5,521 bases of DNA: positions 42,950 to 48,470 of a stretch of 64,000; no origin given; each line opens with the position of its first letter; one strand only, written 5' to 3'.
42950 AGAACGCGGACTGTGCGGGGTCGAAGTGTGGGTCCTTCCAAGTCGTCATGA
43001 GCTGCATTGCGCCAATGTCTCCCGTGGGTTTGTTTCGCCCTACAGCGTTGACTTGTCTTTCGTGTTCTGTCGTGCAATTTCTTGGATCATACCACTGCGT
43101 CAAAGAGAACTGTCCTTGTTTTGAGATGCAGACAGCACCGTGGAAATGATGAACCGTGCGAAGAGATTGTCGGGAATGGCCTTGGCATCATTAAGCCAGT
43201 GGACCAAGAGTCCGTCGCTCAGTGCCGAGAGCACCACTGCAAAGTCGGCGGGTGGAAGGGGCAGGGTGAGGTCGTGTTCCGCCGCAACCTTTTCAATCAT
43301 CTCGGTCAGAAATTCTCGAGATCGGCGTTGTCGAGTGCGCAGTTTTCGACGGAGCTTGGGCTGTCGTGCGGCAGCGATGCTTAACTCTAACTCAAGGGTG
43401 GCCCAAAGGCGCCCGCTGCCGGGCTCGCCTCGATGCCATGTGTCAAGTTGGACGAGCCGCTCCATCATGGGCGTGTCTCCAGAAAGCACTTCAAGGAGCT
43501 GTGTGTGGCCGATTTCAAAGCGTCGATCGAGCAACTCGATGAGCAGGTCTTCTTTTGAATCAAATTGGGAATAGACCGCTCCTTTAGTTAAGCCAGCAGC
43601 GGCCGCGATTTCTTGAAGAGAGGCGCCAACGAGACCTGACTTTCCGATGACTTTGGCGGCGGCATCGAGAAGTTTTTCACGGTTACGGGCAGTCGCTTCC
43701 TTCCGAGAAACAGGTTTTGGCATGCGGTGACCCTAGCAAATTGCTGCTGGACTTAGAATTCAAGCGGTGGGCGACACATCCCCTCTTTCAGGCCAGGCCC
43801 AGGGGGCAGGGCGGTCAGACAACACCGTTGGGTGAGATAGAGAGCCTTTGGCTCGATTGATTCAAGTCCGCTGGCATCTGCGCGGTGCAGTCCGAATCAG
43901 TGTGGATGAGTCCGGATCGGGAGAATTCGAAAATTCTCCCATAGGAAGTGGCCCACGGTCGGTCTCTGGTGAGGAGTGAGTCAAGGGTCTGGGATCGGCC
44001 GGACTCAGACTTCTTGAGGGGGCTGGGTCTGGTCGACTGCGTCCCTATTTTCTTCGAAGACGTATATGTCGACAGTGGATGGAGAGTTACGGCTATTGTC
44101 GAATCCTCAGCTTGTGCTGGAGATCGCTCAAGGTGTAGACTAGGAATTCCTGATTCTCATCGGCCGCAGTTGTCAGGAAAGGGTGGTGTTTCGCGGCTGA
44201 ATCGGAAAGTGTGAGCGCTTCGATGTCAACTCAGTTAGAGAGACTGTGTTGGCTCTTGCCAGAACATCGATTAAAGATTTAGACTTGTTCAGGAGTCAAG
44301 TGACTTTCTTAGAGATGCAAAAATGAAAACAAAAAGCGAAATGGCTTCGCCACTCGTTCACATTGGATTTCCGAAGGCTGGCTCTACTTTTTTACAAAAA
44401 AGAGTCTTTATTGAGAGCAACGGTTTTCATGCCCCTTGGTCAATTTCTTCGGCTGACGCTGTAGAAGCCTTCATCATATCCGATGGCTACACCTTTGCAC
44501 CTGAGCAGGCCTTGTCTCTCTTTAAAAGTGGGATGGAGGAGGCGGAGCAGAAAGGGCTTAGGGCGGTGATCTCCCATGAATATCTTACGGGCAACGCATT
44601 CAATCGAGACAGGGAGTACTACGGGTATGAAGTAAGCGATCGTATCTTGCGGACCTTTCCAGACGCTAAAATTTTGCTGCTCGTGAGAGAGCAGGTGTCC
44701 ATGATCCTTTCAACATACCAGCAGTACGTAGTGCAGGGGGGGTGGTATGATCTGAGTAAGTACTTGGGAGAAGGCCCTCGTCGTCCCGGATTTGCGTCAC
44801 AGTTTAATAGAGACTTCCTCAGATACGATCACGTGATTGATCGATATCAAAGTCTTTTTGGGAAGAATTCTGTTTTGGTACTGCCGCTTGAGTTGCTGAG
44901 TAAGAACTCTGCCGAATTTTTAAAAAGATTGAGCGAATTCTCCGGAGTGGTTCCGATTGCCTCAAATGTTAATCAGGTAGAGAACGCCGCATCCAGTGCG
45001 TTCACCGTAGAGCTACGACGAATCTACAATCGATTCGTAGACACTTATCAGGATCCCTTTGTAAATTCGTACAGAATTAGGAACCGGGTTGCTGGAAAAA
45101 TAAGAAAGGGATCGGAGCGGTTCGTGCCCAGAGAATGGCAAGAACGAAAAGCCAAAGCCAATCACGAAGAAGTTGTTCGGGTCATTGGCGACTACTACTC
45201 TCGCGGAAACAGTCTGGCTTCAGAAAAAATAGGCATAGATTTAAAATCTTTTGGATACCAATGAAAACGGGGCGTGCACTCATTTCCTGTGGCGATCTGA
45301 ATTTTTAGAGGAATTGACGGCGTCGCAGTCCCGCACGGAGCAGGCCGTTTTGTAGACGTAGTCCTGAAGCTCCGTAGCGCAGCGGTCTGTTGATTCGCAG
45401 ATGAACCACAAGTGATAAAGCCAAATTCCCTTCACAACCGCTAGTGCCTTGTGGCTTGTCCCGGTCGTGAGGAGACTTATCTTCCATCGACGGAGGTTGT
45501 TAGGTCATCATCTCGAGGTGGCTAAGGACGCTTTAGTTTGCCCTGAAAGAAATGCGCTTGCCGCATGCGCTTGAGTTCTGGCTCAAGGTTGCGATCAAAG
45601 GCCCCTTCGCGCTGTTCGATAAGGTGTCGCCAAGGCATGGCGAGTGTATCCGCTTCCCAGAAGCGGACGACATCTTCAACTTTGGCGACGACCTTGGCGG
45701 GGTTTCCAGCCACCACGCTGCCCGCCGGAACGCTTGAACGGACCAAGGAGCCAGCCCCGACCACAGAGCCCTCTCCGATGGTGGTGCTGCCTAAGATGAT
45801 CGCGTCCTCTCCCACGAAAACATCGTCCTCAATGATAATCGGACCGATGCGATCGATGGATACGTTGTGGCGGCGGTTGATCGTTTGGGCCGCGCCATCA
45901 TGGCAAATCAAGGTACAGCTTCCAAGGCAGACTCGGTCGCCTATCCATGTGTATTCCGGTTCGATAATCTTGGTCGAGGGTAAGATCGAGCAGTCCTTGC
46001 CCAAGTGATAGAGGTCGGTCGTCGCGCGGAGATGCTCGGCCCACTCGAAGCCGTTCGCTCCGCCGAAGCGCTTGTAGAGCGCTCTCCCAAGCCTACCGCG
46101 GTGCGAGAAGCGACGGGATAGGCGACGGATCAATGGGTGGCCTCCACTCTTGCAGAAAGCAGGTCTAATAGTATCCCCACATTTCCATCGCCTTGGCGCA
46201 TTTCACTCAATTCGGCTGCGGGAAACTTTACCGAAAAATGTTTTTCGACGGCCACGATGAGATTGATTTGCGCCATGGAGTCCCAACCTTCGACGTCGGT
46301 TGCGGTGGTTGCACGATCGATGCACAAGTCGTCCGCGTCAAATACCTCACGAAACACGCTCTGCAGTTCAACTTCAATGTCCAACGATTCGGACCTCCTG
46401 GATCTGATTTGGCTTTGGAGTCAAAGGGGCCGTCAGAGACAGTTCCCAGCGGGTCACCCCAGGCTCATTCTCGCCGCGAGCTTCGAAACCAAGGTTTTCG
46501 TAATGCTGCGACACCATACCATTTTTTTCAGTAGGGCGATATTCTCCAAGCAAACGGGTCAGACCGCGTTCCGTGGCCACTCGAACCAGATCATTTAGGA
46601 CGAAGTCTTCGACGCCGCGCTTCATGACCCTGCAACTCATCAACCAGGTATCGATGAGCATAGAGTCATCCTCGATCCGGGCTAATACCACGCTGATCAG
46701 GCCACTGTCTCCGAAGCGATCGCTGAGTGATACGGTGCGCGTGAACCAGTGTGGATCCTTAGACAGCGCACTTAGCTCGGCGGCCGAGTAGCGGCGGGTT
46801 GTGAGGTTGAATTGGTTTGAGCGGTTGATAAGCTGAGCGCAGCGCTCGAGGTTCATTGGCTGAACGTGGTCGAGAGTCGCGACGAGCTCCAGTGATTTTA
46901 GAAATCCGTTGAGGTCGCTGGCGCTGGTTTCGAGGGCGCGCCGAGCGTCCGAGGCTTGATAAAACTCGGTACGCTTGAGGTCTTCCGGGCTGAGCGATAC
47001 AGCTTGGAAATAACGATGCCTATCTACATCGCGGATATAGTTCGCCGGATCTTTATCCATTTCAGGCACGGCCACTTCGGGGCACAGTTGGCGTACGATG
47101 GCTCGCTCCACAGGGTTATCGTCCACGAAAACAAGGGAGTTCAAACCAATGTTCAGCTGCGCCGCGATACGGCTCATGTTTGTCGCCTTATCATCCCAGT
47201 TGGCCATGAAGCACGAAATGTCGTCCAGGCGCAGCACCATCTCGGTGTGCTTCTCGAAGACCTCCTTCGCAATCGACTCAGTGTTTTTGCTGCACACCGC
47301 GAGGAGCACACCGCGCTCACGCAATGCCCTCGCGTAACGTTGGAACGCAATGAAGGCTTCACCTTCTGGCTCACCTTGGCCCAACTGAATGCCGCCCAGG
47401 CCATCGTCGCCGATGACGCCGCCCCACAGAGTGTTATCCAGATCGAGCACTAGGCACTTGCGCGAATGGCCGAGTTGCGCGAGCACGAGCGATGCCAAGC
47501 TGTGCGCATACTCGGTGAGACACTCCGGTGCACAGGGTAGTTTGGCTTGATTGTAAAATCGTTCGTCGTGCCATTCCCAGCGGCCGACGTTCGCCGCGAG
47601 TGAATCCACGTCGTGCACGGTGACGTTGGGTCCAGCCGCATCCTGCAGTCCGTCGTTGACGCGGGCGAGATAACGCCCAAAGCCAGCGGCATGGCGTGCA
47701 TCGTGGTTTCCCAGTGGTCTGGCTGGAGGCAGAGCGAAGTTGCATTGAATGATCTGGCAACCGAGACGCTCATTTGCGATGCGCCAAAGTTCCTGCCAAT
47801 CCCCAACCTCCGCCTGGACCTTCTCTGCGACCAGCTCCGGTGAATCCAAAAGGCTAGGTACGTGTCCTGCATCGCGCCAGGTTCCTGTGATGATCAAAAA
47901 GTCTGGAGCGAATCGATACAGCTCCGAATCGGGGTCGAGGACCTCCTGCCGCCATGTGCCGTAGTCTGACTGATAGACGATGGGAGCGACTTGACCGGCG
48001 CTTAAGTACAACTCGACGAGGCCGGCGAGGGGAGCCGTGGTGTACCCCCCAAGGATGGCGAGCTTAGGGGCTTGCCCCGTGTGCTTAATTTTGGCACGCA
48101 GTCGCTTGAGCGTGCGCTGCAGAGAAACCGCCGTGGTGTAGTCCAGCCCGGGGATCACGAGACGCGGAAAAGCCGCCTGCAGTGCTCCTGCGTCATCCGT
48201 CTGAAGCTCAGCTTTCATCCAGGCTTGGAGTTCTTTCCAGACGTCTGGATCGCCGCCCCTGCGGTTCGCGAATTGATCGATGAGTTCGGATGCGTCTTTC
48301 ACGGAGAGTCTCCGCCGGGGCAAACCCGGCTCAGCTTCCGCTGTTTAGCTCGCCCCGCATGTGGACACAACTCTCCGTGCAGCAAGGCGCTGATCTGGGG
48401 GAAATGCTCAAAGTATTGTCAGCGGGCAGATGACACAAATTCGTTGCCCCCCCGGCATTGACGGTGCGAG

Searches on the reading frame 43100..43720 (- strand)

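Call 19: search_protein_families(library=pfam, proteins=[window:43100-43720:-], max_evalue=0.001)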
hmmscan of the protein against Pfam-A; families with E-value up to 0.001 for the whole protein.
window:43100-43720:- (206 aa): 3 families
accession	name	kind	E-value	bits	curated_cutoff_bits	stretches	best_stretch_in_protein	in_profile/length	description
PF00440.29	TetR_N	-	6e-14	52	24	1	17-63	1-47/47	Bacterial regulatory proteins, tetR family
PF13977.11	TetR_C_6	-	7.7e-09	36.2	27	1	103-183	19-98/115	BetI-type transcriptional repressor, C-terminal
PF17940.6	TetR_C_31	-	3.9e-07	30.6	27.4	1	108-179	25-89/107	Tetracyclin repressor-like, C-terminal domain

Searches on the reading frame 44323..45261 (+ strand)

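Call 19: search_protein_families(library=pfam, proteins=[window:44323-45261:+], max_evalue=0.001)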
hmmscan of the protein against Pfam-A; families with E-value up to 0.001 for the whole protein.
window:44323-45261:+ (313 aa): 2 families
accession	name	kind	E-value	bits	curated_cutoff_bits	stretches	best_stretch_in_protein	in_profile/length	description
PF13469.12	Sulfotransfer_3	-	4.2e-07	30.9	27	1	106-209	116-212/216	Sulfotransferase family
PF00685.33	Sulfotransfer_1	-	0.0004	20.3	22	0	14-213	7-185/255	Sulfotransferase domain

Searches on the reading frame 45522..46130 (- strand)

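Call 19: search_protein_families(library=pfam, proteins=[window:45522-46130:-], max_evalue=0.001)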
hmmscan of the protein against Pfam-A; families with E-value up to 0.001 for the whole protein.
window:45522-46130:- (202 aa): 2 families
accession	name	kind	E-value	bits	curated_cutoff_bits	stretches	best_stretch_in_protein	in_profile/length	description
PF00132.30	Hexapep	-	3.5e-11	42.8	27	1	98-131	2-35/36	Bacterial transferase hexapeptide (six repeats)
PF14602.12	Hexapep_2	-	9e-08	32.1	27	1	97-130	1-32/34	Hexapeptide repeat of succinyl-transferase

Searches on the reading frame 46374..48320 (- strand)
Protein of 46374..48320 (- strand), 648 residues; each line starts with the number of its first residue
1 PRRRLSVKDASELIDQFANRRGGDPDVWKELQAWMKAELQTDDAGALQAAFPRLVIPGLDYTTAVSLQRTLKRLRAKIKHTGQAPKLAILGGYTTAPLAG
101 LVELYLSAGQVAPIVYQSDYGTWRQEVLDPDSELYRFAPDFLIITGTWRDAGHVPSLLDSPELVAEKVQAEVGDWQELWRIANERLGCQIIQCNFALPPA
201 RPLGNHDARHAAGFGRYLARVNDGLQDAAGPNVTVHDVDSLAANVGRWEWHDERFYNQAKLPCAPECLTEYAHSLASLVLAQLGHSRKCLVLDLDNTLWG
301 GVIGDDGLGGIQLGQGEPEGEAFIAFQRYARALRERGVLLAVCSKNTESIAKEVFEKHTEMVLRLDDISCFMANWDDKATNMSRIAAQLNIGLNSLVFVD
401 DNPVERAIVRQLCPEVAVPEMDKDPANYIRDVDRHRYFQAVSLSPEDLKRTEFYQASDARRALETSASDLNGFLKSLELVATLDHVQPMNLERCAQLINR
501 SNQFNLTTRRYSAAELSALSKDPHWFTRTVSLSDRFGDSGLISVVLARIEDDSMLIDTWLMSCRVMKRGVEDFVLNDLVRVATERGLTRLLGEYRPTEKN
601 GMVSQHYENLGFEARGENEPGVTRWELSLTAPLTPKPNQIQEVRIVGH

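Call 19: search_protein_families(library=pfam, proteins=[window:46374-48320:-], max_evalue=0.001)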
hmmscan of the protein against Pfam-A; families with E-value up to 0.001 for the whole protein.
window:46374-48320:- (648 aa): 1 family
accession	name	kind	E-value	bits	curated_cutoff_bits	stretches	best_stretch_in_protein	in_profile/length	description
PF21211.3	FkbH_N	-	3.2e-10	40.7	27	1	86-273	1-185/192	FkbH, N-terminal domain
